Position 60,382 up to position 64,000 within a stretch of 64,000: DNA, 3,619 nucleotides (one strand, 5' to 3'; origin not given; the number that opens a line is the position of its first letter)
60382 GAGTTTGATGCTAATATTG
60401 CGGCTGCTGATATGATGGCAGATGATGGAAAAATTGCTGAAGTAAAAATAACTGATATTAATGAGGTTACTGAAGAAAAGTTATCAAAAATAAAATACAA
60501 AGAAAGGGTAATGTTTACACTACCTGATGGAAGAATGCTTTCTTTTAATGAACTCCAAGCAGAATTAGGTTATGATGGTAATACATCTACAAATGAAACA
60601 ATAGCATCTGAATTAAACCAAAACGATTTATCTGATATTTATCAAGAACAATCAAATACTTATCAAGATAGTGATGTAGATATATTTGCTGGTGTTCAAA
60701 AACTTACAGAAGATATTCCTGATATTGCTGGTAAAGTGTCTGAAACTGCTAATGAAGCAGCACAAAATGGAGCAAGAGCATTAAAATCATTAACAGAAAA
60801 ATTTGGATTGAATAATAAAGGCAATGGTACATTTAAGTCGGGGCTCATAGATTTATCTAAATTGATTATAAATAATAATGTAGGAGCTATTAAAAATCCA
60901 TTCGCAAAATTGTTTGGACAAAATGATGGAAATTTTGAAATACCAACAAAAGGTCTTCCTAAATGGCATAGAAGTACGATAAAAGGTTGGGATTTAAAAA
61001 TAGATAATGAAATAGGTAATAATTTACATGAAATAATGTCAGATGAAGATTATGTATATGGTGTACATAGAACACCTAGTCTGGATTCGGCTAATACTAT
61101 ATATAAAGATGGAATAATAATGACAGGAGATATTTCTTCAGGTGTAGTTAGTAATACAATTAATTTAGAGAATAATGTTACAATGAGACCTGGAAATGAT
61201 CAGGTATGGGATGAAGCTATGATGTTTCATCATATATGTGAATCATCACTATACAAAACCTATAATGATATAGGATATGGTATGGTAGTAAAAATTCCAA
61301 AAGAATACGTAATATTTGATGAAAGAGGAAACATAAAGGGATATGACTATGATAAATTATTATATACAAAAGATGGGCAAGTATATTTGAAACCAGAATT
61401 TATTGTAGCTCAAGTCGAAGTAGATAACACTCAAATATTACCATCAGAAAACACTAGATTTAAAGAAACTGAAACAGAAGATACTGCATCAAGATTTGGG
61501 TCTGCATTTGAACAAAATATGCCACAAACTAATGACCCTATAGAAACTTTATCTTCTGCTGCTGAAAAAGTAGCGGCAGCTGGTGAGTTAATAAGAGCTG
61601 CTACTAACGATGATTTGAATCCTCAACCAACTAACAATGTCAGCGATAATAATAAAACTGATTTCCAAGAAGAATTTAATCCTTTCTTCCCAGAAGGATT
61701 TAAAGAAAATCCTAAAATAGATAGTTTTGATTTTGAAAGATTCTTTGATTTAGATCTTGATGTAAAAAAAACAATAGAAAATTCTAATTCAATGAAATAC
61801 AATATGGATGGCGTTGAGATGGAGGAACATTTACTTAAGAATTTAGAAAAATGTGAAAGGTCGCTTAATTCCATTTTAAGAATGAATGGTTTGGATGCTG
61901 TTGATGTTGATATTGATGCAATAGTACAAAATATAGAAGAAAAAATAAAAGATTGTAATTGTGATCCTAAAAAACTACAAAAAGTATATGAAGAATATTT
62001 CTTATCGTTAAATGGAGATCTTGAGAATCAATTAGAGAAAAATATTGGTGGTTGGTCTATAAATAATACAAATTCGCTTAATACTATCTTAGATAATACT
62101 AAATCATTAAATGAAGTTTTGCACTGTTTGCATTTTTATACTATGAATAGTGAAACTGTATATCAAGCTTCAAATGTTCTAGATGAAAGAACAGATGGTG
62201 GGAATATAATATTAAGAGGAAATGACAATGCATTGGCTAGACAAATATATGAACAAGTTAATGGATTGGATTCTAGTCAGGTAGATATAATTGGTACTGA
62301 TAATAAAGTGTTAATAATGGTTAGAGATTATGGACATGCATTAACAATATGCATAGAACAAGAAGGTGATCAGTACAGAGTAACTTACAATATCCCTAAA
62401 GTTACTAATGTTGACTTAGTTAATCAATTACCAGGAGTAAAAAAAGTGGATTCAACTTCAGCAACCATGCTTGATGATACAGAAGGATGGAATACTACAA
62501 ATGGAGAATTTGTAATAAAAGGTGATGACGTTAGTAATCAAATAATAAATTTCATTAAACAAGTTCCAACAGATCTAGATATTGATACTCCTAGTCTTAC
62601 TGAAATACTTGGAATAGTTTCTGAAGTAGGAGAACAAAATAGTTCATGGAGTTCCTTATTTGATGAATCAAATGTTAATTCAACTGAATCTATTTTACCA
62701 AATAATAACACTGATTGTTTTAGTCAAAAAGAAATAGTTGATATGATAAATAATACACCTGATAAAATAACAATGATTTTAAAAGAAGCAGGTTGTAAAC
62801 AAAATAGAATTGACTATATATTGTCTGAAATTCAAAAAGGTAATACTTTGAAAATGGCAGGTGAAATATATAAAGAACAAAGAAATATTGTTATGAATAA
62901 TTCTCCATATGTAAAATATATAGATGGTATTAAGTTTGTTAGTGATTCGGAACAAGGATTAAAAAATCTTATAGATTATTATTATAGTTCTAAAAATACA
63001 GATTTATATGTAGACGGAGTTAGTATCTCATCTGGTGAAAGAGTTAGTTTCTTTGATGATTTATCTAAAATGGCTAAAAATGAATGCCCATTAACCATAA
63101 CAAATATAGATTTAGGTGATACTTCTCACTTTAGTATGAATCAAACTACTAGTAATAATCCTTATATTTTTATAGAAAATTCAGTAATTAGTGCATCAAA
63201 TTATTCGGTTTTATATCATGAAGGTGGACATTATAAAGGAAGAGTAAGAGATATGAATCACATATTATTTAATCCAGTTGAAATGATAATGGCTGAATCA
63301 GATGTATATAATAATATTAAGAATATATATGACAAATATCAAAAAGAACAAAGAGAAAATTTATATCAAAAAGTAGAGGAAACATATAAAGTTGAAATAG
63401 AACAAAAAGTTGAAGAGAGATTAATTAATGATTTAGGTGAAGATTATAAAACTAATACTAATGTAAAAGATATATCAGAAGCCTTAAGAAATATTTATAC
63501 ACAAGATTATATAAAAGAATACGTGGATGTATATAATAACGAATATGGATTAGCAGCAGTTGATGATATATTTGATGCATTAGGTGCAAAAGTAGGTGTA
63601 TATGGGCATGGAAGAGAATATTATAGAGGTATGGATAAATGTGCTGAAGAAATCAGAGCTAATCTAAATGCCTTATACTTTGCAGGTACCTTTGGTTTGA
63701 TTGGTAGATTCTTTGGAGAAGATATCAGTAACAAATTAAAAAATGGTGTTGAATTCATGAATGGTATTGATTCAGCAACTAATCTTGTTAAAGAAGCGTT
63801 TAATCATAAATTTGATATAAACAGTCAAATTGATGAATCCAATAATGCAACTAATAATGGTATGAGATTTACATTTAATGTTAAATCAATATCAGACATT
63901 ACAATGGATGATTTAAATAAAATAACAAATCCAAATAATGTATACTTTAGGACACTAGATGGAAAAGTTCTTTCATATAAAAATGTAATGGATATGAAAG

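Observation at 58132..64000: Open reading frame of at least 1956 codons running off the window: giant polymorphic-toxin-like protein with an HEGGH zincin motif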

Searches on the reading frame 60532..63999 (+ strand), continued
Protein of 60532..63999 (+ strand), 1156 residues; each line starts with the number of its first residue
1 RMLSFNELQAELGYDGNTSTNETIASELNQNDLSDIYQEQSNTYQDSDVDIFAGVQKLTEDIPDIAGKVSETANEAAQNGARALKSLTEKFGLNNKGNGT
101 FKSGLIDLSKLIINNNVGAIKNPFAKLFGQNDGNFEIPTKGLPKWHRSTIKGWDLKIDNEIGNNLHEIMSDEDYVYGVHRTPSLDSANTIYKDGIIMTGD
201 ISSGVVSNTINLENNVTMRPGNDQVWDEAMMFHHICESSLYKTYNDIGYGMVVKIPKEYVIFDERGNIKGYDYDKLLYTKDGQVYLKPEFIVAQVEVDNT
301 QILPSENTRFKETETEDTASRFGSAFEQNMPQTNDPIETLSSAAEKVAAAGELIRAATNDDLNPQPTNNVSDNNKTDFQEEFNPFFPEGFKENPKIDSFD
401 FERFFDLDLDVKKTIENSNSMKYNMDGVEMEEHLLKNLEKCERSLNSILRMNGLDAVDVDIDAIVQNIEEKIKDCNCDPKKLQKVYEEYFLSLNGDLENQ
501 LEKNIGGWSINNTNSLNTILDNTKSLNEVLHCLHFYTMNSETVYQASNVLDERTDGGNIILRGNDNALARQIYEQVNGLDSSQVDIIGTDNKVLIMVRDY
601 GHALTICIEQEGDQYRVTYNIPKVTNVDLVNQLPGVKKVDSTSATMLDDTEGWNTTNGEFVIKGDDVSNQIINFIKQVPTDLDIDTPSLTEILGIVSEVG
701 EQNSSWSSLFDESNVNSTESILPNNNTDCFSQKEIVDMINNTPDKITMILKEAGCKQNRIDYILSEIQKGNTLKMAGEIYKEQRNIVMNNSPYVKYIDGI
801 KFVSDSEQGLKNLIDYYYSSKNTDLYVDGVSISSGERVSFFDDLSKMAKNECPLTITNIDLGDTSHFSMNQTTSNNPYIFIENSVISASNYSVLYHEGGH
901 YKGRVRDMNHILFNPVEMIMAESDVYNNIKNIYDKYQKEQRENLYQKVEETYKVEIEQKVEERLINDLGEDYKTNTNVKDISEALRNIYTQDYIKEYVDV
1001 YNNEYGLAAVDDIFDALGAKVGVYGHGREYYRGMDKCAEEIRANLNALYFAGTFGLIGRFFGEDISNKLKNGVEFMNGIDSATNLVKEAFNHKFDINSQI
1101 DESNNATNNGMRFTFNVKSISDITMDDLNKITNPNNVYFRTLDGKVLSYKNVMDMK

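Call 91: find_encoding_contigs(protein=P0064, flank=8000, max_places=2)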
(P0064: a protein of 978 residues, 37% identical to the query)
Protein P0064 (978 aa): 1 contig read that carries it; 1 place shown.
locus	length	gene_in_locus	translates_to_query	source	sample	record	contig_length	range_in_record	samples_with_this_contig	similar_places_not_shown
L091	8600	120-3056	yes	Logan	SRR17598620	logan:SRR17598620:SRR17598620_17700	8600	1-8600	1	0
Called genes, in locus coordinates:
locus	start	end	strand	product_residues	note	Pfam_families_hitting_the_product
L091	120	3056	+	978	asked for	-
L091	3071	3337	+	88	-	-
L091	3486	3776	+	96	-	PF06013:WXG100 (weak)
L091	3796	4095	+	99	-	PF06013:WXG100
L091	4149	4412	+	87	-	-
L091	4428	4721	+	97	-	PF06013:WXG100 (weak)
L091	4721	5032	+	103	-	PF06013:WXG100 (weak)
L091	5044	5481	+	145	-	-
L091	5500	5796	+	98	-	PF13780:DUF4176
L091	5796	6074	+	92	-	PF13780:DUF4176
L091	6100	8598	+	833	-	?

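Call 92: find_encoding_contigs(protein=P0146, flank=8000, max_places=2)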
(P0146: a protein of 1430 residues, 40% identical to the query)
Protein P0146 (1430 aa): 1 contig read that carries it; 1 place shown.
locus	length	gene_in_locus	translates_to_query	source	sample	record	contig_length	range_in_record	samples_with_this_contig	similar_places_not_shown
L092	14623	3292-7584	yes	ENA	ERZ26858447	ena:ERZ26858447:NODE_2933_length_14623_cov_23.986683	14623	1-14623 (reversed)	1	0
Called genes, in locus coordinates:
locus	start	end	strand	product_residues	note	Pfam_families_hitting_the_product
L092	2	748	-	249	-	?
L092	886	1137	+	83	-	-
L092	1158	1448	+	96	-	PF06013:WXG100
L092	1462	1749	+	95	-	PF06013:WXG100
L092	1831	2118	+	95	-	-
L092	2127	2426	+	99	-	PF06013:WXG100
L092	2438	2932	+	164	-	-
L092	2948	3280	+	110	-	PF13780:DUF4176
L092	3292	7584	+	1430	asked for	PF17267:DUF5333 (faint), PF18871:HEPN_Toprim_N (faint), PF10437:Lip_prot_lig_C (faint)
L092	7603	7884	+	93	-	-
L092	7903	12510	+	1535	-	PF01580:FtsK_SpoIIIE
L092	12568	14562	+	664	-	PF00456:Transketolase_N, PF02779:Transket_pyr, PF02780:Transketolase_C (weak), PF22613:Transketolase_C_1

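Call 93: find_encoding_contigs(protein=P0011, flank=8000, max_places=2)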
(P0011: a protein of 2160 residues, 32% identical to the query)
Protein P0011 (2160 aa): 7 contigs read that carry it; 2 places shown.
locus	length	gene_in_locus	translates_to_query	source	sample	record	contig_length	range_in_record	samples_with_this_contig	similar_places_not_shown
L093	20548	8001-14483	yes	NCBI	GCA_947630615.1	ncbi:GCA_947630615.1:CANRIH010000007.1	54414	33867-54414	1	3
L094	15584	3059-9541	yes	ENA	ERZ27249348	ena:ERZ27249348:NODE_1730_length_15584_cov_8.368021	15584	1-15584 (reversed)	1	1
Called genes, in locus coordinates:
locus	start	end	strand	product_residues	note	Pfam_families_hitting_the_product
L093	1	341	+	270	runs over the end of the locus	PF10609:ParA, PF00142:Fer4_NifH (faint), PF00448:SRP54 (faint), PF01656:CbiA, PF02374:ArsA_ATPase (weak), PF06564:CBP_BcsQ, PF09140:MipZ (weak), PF13614:AAA_31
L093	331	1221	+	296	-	PF02195:ParB_N, PF17762:HTH_ParB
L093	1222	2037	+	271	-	PF21088:MS_channel_1st, PF00924:MS_channel_2nd, PF21082:MS_channel_3rd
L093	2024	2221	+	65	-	PF06107:DUF951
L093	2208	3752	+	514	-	PF03806:ABG_transport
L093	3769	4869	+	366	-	PF01926:MMR_HSR1, PF02421:FeoB_N, PF06071:YchF-GTPase_C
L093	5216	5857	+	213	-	PF01027:Bax1-I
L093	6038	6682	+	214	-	-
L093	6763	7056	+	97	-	-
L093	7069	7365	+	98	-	PF06013:WXG100 (weak)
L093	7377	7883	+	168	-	-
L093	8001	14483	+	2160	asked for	-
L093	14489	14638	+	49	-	-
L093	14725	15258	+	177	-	PF04011:LemA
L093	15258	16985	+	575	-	PF09972:DUF2207, PF20990:DUF2207_C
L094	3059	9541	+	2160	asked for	-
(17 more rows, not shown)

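Call 94: find_encoding_contigs(protein=P0016, flank=8000, max_places=2)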
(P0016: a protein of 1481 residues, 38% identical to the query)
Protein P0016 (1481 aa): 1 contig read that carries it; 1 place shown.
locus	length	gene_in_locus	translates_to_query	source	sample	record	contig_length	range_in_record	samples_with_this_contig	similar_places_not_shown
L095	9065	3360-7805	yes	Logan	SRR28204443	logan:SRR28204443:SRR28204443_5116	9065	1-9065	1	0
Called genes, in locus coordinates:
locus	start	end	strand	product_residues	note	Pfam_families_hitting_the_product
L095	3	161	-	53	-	?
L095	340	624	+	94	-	PF06013:WXG100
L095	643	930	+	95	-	-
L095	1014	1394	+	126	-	-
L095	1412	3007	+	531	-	PF05593:RHS_repeat (faint)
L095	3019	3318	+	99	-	PF13780:DUF4176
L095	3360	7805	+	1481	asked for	-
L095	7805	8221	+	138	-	-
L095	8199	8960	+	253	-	PF23023:Anti-Pycsar_Apyc1, PF12706:Lactamase_B_2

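Call 98: search_protein_families(library=padloc, proteins=[P0003], max_evalue=0.01)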
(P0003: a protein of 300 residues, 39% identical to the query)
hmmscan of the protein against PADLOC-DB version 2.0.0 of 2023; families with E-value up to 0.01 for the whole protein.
P0003 (300 aa): 0 families

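Call 100: search_protein_families(library=ncbifam, proteins=[P0003, P0014, P0098, P0029, P0147, P0064], max_evalue=0.01)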
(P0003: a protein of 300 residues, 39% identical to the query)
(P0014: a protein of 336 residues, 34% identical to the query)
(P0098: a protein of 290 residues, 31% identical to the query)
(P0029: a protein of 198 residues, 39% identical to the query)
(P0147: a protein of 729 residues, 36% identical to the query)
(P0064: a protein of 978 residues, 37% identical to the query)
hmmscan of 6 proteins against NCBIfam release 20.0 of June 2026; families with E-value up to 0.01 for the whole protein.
P0003 (300 aa): 0 families

P0014 (336 aa): 0 families

P0098 (290 aa): 0 families

P0029 (198 aa): 1 family
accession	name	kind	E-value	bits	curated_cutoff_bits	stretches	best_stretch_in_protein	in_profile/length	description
NF003287.0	PRK04286.1-1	equivalog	0.0075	15.6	286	0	110-188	66-143/308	hypothetical protein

P0147 (729 aa): 0 families

P0064 (978 aa): 0 families

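Call 105: find_encoding_contigs(protein=P0004, flank=7000, max_places=3)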
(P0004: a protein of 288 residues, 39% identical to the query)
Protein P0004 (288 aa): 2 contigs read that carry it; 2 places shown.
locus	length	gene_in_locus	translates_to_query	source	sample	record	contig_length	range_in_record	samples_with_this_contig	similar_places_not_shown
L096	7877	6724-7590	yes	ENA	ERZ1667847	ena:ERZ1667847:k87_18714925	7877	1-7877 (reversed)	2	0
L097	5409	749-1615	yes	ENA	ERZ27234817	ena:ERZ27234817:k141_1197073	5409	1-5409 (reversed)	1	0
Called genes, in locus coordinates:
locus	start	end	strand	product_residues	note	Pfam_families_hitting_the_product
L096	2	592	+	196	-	?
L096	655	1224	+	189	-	PF06541:ABC_trans_CmpB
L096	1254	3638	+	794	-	PF12705:PDDEXK_1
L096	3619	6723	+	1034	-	PF00580:UvrD-helicase, PF01443:Viral_helicase1 (faint), PF13245:AAA_19, PF13361:UvrD_C, PF13538:UvrD_C_2 (faint)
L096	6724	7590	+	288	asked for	-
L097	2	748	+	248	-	?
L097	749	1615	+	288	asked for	-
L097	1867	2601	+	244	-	PF01966:HD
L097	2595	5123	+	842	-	PF00133:tRNA-synt_1, PF09334:tRNA-synt_1g, PF13603:tRNA-synt_1_2 (faint), PF09334:tRNA-synt_1g, PF00133:tRNA-synt_1, PF01406:tRNA-synt_1e (weak), PF08264:Anticodon_1, PF10458:Val_tRNA-synt_C (weak)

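Call 106: find_encoding_contigs(protein=P0025, flank=7000, max_places=3)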
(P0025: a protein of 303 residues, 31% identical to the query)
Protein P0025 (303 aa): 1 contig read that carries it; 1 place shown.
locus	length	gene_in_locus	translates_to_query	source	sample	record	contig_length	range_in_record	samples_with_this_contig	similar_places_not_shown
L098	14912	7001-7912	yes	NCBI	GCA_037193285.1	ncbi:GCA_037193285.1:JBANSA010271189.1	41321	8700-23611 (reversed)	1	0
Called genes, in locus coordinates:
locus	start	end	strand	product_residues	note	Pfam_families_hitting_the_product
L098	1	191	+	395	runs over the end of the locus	PF07804:HipA_C (weak)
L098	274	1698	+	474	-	-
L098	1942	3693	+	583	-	PF03717:PBP_dimer, PF00905:Transpeptidase, PF03793:PASTA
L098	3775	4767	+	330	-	PF10555:MraY_sig1 (weak), PF00953:Glycos_transf_4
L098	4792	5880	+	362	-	PF01098:FTSW_RODA_SPOVE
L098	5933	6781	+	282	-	PF10543:ORF6N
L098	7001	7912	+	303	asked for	-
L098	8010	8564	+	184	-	PF04011:LemA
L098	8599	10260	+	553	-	PF09972:DUF2207, PF20990:DUF2207_C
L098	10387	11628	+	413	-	-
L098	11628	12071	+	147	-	-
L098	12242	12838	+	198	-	-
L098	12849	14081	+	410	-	PF00919:UPF0004, PF04055:Radical_SAM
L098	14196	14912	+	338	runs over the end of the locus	PF13310:Virulence_RhuM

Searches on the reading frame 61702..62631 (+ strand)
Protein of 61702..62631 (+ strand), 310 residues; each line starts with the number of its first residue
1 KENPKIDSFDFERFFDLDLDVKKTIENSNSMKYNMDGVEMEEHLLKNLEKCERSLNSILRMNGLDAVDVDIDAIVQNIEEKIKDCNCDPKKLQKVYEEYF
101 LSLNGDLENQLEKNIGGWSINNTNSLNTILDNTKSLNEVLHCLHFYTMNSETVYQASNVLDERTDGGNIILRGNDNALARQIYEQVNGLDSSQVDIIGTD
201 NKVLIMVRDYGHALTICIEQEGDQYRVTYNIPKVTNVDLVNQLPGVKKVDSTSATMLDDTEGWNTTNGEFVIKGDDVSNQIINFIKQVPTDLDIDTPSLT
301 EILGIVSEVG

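Call 46: search_solved_structures(query=A3, max_evalue=10)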
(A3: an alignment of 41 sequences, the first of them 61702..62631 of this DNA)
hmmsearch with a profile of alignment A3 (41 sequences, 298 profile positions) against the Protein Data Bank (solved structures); distinct sequences matched with E-value up to 10: 16.
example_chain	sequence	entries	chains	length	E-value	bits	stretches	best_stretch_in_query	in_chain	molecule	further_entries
8qae_A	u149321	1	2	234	1.3e-06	31.1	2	20-86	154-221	sc-apCC-6-SLLA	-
8qad_A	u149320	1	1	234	0.00034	23.2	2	19-88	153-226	sc-apCC-6-LLIA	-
9r1o_A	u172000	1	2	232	0.00069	22.2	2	6-87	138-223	sc-apCC-6-DPH-NR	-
8a3k_UNK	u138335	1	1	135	0.0066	19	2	22-94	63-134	sc-apCC-4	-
8qaf_A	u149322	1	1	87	0.1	15.1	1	31-93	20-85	sc-apCC-8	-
29sb_A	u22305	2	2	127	0.1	15.1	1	5-95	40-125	KABLE2.5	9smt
6zu5_LD0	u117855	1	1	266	0.26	13.8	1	65-127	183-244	uL18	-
9vy0_B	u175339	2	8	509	0.3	13.6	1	33-97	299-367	Phosphoprotein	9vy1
4ll7_A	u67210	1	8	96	0.34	13.4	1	37-106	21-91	SWI5-dependent HO expression protein 3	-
9cuy_c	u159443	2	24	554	0.7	12.3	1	39-108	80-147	Short tail fiber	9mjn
9ges_A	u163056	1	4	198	1.1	11.7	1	31-99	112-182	E3 ubiquitin-protein ligase CCNB1IP1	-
9r1m_A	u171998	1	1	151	1.5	11.2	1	6-93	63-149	sc-apCC-4-LMF-1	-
9r1n_A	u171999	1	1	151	3.4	10.1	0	33-94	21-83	sc-apCC-4-DPH-2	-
9nzg_A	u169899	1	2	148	8.1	8.8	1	16-101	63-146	De novo designed protein, EPIC Q51N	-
9nze_A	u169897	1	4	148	8.6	8.8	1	16-101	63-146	De novo designed protein, EPIC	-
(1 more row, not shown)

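Call 54: predict_structure(alignment_id=A3)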
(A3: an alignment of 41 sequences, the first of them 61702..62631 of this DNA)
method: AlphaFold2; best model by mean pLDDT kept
length: 310 residues; sequences in the alignment: 41
mean_pLDDT: 91.5   pTM: 0.88
mean pLDDT of the five models: 91.5, 91.4, 90.4, 89.2, 89.1
residues with pLDDT >= 90: 240; 70-90: 48; 50-70: 21; < 50: 1
segments of 3 or more residues with pLDDT < 50: none
pLDDT, mean of each block of 10 residues (from residue 1): 74 97 96 91 98 97 92 97 97 98 93 74 80 96 95 95 95 98 95 96 96 96 97 93 96 64 86 95 97 84 80
secondary structure, 60 per line:
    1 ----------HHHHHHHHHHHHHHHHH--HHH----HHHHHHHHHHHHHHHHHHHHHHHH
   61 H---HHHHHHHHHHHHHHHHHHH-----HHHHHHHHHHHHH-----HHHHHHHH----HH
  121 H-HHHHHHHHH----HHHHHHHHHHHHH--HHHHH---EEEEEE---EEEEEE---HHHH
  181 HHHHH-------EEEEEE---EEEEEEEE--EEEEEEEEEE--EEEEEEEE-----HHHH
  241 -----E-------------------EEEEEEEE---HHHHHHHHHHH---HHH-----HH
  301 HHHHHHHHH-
elements in order: H11-27 H37-61 H65-83 H89-101 H107-114 H123-131 H136-148 H151-155 E159-164 E168-173 H177-185 E193-198 E202-209 E212-221 E224-231 H237-240 E266-273 H277-287 H299-309

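Call 99: fold_search(model_id=the predicted structure, library=pdb)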
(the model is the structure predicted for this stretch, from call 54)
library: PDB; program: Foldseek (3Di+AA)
matches with E <= 10: 520; with E <= 0.001: 0
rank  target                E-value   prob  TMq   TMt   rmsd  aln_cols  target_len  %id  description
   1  6a28_A                1.3e-01  0.20  0.14  0.17  12.6       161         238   10  Crystal structure of PprA W183R mutant form 2 (released 2018-12-26)
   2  1s7j_A                1.4e-01  0.12  0.10  0.11  11.4       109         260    8  Crystal structure of phenazine biosynthesis protein PhzF family (Enterococcus faecalis) (released 2004-02-17)
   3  2plg_A                2.7e-01  0.72  0.23  0.41   5.6       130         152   13  Crystal structure of T110839 protein from Synechococcus elongatus (released 2007-05-01)
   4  9yup_D                2.9e-01  0.13  0.14  0.16  14.7       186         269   10  Crystal structure of PprA S-F-S tetramer from Deinococcus radiodurans (released 2025-10-29)
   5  6a29_E                3.0e-01  0.06  0.10  0.11  17.1       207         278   11  Crystal structure of PprA A139R mutant (released 2018-12-26)
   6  7tuf_C                3.4e-01  0.08  0.12  0.11  17.5       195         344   10  Crystal structure of Tapasin in complex with PaSta1-Fab (released 2022-09-07)
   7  1u0k_A                3.8e-01  0.16  0.10  0.11  12.1       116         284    9  The structure of a Predicted Epimerase PA4716 from Pseudomonas aeruginosa (released 2004-09-14)
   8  4akm_A                4.0e-01  0.23  0.16  0.27   8.4       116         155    8  Crystal structure of the human lysosome-associated membrane protein LAMP-3 (aka DC-LAMP) (released 2012-08-15)
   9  4akm_B                4.7e-01  0.18  0.14  0.24   7.6       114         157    9  Crystal structure of the human lysosome-associated membrane protein LAMP-3 (aka DC-LAMP) (released 2012-08-15)
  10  8gne                  5.3e-01  0.30  0.18  0.15  11.1       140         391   13  Crystal structure of human adenosine A2A receptor in complex with an insurmountable inverse agonist, KW-6356. (released 2023-03-22)
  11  9yup_B                5.6e-01  0.15  0.17  0.19  13.1       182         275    9  Crystal structure of PprA S-F-S tetramer from Deinococcus radiodurans (released 2025-10-29)
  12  9or6_B                5.6e-01  0.10  0.13  0.15  12.5       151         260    9  Crystal structure of PprA S-F-S tetramer from Deinococcus radiodurans (released 2025-06-04)
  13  1orj_A                5.9e-01  0.57  0.19  0.37   5.4        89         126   13  FLAGELLAR EXPORT CHAPERONE (released 2003-09-16)
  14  3p0l_D                6.2e-01  0.08  0.13  0.19  11.3       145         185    9  Human steroidogenic acute regulatory protein (released 2010-11-24)
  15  6bdu_A                6.6e-01  0.08  0.14  0.15  13.6       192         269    9  Crystal structure of PprA from Deinococcus radiodurans (released 2018-09-05)
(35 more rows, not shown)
